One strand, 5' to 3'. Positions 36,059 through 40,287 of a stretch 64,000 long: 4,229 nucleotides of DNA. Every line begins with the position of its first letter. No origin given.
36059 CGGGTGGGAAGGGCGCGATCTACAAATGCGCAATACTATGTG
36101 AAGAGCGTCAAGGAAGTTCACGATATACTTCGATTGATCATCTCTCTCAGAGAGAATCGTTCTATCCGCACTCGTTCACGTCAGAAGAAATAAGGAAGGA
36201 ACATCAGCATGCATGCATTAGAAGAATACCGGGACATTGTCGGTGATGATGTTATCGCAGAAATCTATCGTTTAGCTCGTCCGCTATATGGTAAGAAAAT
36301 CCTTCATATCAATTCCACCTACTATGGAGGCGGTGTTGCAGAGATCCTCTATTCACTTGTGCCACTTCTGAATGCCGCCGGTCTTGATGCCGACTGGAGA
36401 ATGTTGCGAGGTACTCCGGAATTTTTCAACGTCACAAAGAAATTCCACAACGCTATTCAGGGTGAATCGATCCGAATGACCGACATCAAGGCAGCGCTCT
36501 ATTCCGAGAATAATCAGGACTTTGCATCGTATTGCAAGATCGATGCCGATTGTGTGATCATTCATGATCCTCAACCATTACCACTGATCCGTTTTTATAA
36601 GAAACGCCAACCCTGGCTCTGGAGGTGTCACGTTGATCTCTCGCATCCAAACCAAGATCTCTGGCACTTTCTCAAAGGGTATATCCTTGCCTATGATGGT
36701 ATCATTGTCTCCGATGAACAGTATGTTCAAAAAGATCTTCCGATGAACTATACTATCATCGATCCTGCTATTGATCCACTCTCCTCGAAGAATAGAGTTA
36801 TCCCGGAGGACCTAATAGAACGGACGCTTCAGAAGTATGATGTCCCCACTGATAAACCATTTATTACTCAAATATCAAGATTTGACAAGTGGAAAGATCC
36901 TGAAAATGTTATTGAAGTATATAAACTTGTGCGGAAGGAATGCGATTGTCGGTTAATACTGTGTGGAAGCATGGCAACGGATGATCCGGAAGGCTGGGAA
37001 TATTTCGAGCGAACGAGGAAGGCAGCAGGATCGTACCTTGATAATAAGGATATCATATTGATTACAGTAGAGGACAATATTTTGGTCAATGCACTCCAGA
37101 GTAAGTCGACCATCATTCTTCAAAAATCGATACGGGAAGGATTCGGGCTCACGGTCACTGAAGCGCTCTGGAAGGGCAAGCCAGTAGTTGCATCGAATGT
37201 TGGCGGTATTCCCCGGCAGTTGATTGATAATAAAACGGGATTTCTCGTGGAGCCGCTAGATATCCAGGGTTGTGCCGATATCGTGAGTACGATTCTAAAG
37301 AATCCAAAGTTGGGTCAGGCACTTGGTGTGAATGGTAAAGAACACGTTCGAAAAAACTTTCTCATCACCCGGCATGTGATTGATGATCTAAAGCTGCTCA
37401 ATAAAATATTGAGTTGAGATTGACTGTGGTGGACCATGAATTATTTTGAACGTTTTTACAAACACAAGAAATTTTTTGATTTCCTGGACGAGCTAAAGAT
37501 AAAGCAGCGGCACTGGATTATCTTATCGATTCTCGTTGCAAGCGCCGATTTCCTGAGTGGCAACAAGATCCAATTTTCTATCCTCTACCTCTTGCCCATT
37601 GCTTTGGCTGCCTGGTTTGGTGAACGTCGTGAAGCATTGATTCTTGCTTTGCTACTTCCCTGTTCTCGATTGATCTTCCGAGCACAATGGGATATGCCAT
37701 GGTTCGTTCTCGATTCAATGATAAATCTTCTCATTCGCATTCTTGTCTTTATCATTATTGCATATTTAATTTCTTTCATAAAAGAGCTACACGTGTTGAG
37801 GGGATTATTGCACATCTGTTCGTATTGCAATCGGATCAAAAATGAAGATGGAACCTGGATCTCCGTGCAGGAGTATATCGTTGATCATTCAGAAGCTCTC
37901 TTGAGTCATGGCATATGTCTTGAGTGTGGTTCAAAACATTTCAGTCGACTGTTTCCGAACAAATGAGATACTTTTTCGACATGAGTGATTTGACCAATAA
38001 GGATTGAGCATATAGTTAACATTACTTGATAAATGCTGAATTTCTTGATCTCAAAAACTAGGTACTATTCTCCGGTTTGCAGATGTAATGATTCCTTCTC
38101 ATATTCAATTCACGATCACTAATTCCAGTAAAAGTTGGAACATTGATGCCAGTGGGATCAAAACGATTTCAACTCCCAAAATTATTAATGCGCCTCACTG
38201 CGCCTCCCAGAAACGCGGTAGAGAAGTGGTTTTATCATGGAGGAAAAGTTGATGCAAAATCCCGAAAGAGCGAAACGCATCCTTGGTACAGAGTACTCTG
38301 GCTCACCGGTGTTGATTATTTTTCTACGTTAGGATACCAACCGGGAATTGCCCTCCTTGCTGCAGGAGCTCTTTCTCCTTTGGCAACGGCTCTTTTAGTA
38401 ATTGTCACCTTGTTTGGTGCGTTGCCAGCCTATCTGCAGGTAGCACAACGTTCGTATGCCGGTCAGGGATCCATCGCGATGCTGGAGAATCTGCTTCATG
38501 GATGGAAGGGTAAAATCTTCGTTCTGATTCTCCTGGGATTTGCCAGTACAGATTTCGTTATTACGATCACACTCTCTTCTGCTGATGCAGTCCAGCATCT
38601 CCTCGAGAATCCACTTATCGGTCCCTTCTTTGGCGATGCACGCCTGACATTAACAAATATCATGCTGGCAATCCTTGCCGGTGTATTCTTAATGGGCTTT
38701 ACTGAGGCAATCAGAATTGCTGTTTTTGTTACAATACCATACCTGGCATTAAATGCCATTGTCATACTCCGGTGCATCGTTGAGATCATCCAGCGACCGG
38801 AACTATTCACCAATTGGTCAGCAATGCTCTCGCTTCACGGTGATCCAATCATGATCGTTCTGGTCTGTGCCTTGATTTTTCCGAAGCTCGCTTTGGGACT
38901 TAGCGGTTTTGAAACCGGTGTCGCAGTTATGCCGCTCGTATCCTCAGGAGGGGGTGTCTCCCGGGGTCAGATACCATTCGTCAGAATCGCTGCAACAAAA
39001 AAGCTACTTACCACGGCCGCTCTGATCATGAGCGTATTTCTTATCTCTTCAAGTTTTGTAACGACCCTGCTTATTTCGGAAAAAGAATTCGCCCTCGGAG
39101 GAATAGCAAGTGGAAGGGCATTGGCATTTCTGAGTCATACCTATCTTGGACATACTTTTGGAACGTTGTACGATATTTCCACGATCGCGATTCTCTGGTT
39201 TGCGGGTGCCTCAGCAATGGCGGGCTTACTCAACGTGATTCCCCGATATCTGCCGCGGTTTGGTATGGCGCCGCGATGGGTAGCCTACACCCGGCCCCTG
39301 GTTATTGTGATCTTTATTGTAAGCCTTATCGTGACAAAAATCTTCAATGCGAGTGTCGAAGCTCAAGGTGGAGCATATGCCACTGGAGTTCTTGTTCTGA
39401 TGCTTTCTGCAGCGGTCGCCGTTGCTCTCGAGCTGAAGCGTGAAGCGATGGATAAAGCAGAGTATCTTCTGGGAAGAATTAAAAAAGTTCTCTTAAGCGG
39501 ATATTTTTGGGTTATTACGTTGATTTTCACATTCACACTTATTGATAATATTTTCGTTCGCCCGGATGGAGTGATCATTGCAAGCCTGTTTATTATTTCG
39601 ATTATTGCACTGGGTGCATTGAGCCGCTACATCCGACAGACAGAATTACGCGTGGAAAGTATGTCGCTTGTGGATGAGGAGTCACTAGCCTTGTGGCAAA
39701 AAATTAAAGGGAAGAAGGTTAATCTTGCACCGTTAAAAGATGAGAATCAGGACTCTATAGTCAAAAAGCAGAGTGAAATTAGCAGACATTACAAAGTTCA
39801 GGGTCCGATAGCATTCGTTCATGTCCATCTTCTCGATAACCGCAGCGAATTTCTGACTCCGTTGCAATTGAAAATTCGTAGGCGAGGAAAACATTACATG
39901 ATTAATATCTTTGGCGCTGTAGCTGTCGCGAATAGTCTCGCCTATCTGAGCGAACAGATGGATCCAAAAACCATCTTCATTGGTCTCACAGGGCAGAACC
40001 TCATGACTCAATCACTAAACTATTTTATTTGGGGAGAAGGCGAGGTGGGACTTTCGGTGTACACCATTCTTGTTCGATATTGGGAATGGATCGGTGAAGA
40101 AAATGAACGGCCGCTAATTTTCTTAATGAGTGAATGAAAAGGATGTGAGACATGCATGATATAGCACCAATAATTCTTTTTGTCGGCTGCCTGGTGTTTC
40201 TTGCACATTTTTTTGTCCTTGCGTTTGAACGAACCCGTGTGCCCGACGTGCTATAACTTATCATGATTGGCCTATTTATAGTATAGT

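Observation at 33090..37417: Two independent trehalose synthesis routes encoded back-to-back (OtsA/OtsB and TreT)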

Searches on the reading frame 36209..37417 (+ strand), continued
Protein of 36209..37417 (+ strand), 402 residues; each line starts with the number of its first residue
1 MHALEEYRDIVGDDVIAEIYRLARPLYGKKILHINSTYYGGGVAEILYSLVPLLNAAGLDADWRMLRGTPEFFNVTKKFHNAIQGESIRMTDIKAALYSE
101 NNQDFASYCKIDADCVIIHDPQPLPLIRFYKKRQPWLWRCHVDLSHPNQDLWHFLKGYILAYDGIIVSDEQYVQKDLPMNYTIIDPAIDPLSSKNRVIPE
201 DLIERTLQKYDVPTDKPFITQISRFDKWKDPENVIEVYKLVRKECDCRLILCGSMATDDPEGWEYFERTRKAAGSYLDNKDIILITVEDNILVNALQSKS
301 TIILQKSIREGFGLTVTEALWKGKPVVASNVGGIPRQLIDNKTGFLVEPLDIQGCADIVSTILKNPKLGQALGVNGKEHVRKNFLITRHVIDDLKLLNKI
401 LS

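Call 84: search_protein_families(library=pfam, proteins=[L008:2169-3212:+, L039:11234-11875:+, L010:6529-7650:+, L028:69-1346:+], max_evalue=0.001)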
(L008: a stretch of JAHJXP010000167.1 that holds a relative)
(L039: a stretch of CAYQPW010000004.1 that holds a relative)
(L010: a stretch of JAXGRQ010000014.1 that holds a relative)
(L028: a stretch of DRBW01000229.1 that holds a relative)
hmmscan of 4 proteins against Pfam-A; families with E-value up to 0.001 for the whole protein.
L008:2169-3212:+ (347 aa): 3 families
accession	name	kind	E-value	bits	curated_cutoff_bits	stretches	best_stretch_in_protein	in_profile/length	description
PF00924.24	MS_channel_2nd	-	7.1e-19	68.1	20.2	1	167-233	1-66/68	Mechanosensitive ion channel, beta-domain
PF21082.3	MS_channel_3rd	-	4.1e-17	62.8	21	1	244-330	3-88/88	Mechanosensitive ion channel MscS, C-terminal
PF21088.3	MS_channel_1st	-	5.8e-08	33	23.1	1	126-166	2-42/42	Mechanosensitive ion channel, transmembrane helices 2/3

L039:11234-11875:+ (213 aa): 3 families
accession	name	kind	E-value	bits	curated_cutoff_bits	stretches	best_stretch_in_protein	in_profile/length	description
PF00149.33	Metallophos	-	6.5e-20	72.8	21.5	1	1-177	1-190/191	Calcineurin-like phosphoesterase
PF14582.11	Metallophos_3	-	9.4e-17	61.6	28.2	1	113-207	159-252/259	Metallophosphoesterase, calcineurin superfamily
PF12850.12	Metallophos_2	-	1.2e-16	61.6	27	1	1-195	1-135/154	Calcineurin-like phosphoesterase superfamily domain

L010:6529-7650:+ (373 aa): 2 families
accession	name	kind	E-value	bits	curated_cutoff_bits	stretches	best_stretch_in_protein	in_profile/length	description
PF01551.29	Peptidase_M23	-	2.2e-35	121.2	28.7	1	230-326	2-96/96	Peptidase family M23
PF04225.17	LysM_OapA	-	2.4e-05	24.8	22.3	1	10-66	6-62/85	Opacity-associated protein A LysM-like domain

L028:69-1346:+ (425 aa): 3 families
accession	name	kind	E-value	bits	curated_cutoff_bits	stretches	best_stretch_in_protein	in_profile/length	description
PF01547.30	SBP_bac_1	-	1.6e-45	156.9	26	1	32-336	1-307/307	Bacterial extracellular solute-binding protein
PF13416.11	SBP_bac_8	-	3.1e-26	93.2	27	1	43-357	3-271/279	Bacterial extracellular solute-binding protein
PF13531.11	SBP_bac_11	-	0.00031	21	25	0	26-107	2-77/227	Bacterial extracellular solute-binding protein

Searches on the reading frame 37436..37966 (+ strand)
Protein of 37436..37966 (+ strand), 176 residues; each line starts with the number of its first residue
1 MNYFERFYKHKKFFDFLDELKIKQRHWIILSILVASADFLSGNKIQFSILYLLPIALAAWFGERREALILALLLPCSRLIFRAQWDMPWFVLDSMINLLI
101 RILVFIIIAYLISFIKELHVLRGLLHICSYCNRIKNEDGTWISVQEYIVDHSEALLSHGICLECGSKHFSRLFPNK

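Call 3: search_protein_families(library=pfam, proteins=[window:37436-37966:+])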
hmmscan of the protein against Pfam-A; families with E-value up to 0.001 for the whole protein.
window:37436-37966:+ (176 aa): 0 families

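Call 4: search_protein_families(library=ncbifam, proteins=[window:37436-37966:+])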
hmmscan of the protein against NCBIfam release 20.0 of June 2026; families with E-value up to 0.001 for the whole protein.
window:37436-37966:+ (176 aa): 0 families

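Call 27: search_protein_families(library=pfam, proteins=[window:37436-37966:+], max_evalue=10)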
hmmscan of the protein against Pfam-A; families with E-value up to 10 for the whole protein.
window:37436-37966:+ (176 aa): 1 family
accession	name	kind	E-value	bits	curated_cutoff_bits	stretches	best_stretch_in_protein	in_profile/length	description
PF13493.11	DUF4118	-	0.16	12.2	28.4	1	44-114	24-92/107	Domain of unknown function (DUF4118)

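Call 70: find_homologous_proteins(query=window:37436-37966:+)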
Query window:37436-37966:+ (176 aa): 3 proteins with E <= 0.001 among 162 candidates.
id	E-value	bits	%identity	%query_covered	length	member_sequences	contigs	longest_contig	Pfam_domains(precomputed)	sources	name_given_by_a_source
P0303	2.5e-112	391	100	100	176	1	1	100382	-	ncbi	ncbi:MAG: hypothetical protein V1799_05810 [bacterium]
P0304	6.9e-64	233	59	95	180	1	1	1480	-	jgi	jgi:hypothetical protein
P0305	3.5e-26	110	40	78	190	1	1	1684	-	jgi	jgi:hypothetical protein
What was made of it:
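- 37436..37966 (+): Small membrane protein with C-terminal CxxC...CxxC (176 aa); probably co-transcribed, membership tentative. Only 3 proteins in 5.8 billion match it (call 70).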

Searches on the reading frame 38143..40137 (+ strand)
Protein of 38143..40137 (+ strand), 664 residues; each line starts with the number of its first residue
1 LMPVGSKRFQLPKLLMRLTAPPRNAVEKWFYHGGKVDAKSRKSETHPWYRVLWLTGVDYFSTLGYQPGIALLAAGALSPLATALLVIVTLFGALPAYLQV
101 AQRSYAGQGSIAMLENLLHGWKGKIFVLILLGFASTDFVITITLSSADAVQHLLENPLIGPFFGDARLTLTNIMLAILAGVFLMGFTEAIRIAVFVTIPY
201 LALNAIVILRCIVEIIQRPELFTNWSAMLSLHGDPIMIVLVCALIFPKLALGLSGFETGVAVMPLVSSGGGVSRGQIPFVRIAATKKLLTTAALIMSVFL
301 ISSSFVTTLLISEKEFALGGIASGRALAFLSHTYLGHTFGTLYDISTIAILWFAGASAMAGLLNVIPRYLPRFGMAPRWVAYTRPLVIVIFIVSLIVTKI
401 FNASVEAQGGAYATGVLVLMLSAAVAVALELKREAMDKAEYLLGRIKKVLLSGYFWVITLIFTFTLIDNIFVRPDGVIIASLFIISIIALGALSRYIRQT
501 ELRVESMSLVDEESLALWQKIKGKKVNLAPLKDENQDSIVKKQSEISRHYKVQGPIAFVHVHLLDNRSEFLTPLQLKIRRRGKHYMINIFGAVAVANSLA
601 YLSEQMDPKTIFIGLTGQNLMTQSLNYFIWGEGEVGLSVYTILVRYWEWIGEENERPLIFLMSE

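Call 3: search_protein_families(library=pfam, proteins=[window:38143-40137:+])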
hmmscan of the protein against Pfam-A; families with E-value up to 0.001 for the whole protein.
window:38143-40137:+ (664 aa): 0 families

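Call 4: search_protein_families(library=ncbifam, proteins=[window:38143-40137:+])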
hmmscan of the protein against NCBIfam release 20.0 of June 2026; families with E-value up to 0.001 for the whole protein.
window:38143-40137:+ (664 aa): 0 families

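Call 27: search_protein_families(library=pfam, proteins=[window:38143-40137:+], max_evalue=10)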
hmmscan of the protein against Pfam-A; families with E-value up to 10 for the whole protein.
window:38143-40137:+ (664 aa): 0 families

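Call 50: find_homologous_proteins(query=window:38143-40137:+)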
Query window:38143-40137:+ (664 aa): 8000 proteins with E <= 0.001 among 8000 candidates; the best 120 are listed.
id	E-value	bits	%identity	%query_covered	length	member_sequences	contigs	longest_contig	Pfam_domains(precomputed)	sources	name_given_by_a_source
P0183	0.0e+0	1443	100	100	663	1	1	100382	-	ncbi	ncbi:MAG: hypothetical protein V1799_05815 [bacterium]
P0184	6.2e-277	939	65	98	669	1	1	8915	-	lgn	-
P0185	2.3e-272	924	63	99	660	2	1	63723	-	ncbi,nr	ncbi:MAG: hypothetical protein HYX75_18385 [Acidobacteria bacterium]|nr:hypothetical protein [Acidob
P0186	1.3e-266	905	64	97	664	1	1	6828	-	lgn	-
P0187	2.1e-266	904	63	99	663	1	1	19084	-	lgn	-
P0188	6.6e-264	896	63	98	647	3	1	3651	-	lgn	-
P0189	1.2e-261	888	63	98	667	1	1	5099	-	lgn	-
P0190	1.8e-261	888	62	99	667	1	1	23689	-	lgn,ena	-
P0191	4.7e-261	886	62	98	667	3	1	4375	-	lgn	-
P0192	8.7e-261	885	62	98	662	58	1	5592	-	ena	-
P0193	1.1e-260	885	63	99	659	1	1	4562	-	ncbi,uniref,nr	ncbi:MAG: hypothetical protein HYY20_11120 [Candidatus Tectomicrobia bacterium]|uniref:Amino acid tr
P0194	1.2e-260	885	61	98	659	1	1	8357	-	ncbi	-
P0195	1.1e-259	882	64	98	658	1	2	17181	-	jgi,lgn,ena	jgi:hypothetical protein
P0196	4.7e-259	880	63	97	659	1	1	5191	-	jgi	jgi:hypothetical protein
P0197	4.9e-259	880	61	99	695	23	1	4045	-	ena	-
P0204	8.5e-258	875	61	98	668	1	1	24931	-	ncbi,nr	ncbi:MAG: hypothetical protein HY562_05875 [Ignavibacteriales bacterium]|nr:hypothetical protein [Ig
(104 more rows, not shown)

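Call 52: find_encoding_contigs(protein=P0204, flank=6000, max_places=2)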
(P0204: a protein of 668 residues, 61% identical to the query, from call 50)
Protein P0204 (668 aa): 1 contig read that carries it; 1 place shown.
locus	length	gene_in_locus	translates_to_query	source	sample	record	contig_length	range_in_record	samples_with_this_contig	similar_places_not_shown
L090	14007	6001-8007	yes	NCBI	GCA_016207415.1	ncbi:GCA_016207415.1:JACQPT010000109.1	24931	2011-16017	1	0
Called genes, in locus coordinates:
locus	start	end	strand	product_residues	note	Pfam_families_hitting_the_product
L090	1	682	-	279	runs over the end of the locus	PF02527:GidB (faint), PF13489:Methyltransf_23, PF01209:Ubie_methyltran, PF13847:Methyltransf_31, PF08241:Methyltransf_11, PF08242:Methyltransf_12, PF13649:Methyltransf_25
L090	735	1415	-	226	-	PF08713:DNA_alkylation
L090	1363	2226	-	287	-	-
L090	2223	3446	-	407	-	PF04389:Peptidase_M28, PF01546:Peptidase_M20, PF07687:M20_dimer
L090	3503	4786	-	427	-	PF01979:Amidohydro_1, PF07969:Amidohydro_3 (weak)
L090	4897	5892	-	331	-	PF01408:GFO_IDH_MocA, PF22725:GFO_IDH_MocA_C3, PF02894:GFO_IDH_MocA_C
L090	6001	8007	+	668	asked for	-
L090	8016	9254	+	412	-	PF00999:Na_H_Exchanger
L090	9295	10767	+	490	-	PF00999:Na_H_Exchanger, PF02080:TrkA_C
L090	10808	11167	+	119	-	-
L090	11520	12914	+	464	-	PF06965:Na_H_antiport_1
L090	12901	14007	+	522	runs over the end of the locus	PF00583:Acetyltransf_1, PF00795:CN_hydrolase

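Call 53: find_encoding_contigs(protein=P0185, flank=6000, max_places=2)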
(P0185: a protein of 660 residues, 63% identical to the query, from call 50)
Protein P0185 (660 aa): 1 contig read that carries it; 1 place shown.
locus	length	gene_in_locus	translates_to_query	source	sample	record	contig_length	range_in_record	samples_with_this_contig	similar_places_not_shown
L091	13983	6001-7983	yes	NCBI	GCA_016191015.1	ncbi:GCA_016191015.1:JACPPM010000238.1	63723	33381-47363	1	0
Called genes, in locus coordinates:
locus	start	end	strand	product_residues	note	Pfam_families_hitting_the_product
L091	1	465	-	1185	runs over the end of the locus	PF00069:Pkinase, PF07714:PK_Tyr_Ser-Thr, PF13176:TPR_7 (faint), PF07719:TPR_2 (faint), PF13424:TPR_12, PF17874:TPR_MalT, PF13424:TPR_12, PF17874:TPR_MalT, +4 more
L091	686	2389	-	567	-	PF07969:Amidohydro_3, PF01979:Amidohydro_1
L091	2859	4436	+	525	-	PF00496:SBP_bac_5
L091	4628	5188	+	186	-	-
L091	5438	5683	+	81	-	-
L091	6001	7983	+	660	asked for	-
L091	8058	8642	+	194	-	PF08712:Nfu_N, PF01106:NifU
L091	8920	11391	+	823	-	PF20437:LonC_helical, PF13654:AAA_32, PF20436:LonB_AAA-LID, PF05362:Lon_C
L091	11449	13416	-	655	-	PF00330:Aconitase, PF00694:Aconitase_C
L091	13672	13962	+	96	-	PF14697:Fer4_21 (faint), PF12797:Fer4_2 (faint), PF00037:Fer4 (faint), PF13237:Fer4_10 (faint), PF12838:Fer4_7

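Call 55: search_solved_structures(query=A4, max_evalue=1)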
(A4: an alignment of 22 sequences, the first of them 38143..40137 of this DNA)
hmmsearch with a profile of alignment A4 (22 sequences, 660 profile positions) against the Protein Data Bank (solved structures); distinct sequences matched with E-value up to 1: 0.
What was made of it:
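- Tried and rejected: A profile of the 664-aa family finds no PDB sequence (call 55).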

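Call 67: predict_structure(alignment_id=A4)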
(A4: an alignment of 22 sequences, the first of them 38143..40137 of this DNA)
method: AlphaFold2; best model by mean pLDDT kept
length: 664 residues; sequences in the alignment: 22
mean_pLDDT: 60.9   pTM: 0.60
mean pLDDT of the five models: 60.9, 57.8, 57.0, 55.0, 50.2
residues with pLDDT >= 90: 10; 70-90: 227; 50-70: 237; < 50: 190
segments of 3 or more residues with pLDDT < 50: 1-10, 12-24, 32-117, 186-191, 243-291, 565-570, 627-634
pLDDT, mean of each block of 10 residues (from residue 1): 36 42 52 39 26 27 29 30 40 37 34 48 63 66 75 82 81 82 55 59 85 87 71 60 44 31 25 37 45 54 74 73 78 90 82 62 57 53 71 83 67 61 60 63 74 71 70 66 66 54 66 84 79 80 80 83 54 77 86 67 74 60 50 52 58 59 54
secondary structure, 60 per line:
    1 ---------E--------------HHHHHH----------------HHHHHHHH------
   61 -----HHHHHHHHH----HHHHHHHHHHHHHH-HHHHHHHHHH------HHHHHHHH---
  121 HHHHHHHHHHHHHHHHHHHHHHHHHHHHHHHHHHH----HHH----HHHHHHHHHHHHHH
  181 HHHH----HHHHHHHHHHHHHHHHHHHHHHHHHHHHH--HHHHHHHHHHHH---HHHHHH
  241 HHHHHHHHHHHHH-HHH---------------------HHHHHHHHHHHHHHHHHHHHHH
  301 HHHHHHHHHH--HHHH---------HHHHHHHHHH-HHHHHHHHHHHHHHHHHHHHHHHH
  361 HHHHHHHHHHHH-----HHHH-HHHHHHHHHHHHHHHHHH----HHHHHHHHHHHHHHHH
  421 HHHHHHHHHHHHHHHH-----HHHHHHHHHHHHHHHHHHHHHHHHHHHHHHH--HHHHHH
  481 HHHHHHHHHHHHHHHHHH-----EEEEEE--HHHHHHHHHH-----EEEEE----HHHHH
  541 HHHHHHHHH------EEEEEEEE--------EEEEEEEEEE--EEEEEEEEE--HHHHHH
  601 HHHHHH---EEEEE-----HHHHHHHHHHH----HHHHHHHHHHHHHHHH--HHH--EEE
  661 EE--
elements in order (helices of 4 or more, strands of 3 or more residues): H25-30 H47-54 H66-74 H79-92 H94-103 H110-117 H121-155 H167-184 H189-217 H220-231 H235-253 H279-310 H313-316 H326-335 H337-372 H378-381 H383-400 H405-436 H442-472 H475-498 E504-509 H512-521 E527-531 H536-549 E556-563 E572-581 E584-592 H595-606 E610-614 H620-630 H635-650 E658-662

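Call 69: fold_search(model_id=the predicted structure, library=pdb)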
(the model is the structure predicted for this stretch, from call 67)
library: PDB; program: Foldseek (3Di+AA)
matches with E <= 10: 249; with E <= 0.001: 62
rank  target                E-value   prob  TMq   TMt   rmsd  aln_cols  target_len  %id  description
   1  8b70_A                1.8e-11  1.00  0.48  0.55  15.9       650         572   13  KimA from B. subtilis with nucleotide second-messenger c-di-AMP bound (released 2023-01-18)
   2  8b71_A                1.8e-10  1.00  0.47  0.56  15.4       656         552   11  Upright KimA dimer with bound c-di-AMP from B. subtilis (released 2023-01-18)
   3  6s3k_A                2.8e-10  1.00  0.49  0.56  15.8       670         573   14  KimA from Bacillus subtilis in inward-facing, occluded state (released 2020-02-12)
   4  7mxo_B                1.9e-07  1.00  0.37  0.31  15.7       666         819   13  CryoEM structure of human NKCC1 (released 2022-09-28)
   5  9c0g_A                2.7e-07  1.00  0.34  0.27  17.5       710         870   13  Phosphorylated human NKCC1 in complex with torsemide (released 2025-02-12)
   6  9c0e_A                4.1e-07  1.00  0.36  0.27  17.2       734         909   12  Phosphorylated human NKCC1_K289NA492E in complex with furosemide (released 2025-02-12)
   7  7smp_B                4.1e-07  1.00  0.33  0.27  17.4       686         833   12  CryoEM structure of NKCC1 Bu-I (released 2022-09-28)
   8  7smp_A                4.7e-07  1.00  0.37  0.31  16.0       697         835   13  CryoEM structure of NKCC1 Bu-I (released 2022-09-28)
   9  7sfl_A                5.7e-07  1.00  0.36  0.30  17.6       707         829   12  Human NKCC1 state Fu-II (released 2022-09-28)
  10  7mxo_A                9.5e-07  1.00  0.35  0.29  17.6       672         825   12  CryoEM structure of human NKCC1 (released 2022-09-28)
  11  7n3n_B                1.1e-06  1.00  0.37  0.31  16.7       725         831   12  CryoEM structure of human NKCC1 state Fu-I (released 2022-09-28)
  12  8a6l_B                2.2e-06  1.00  0.45  0.62   6.6       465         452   15  Human 4F2hc-LAT2 heterodimeric amino acid transporter in complex with anticalin D11vs (released 2022-11-09)
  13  8vpn_A                2.6e-06  1.00  0.36  0.28  18.6       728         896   12  Phosphorylated human NCC in complex with indapamide (released 2024-09-04)
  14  9c0h_A                3.1e-06  1.00  0.34  0.27  17.1       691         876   10  Phosphorylated human NKCC1 in complex with bumetanide (released 2025-02-12)
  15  8wns_B                3.4e-06  1.00  0.47  0.65   6.3       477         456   15  Cryo EM map of SLC7A10 in the apo state (released 2024-05-15)
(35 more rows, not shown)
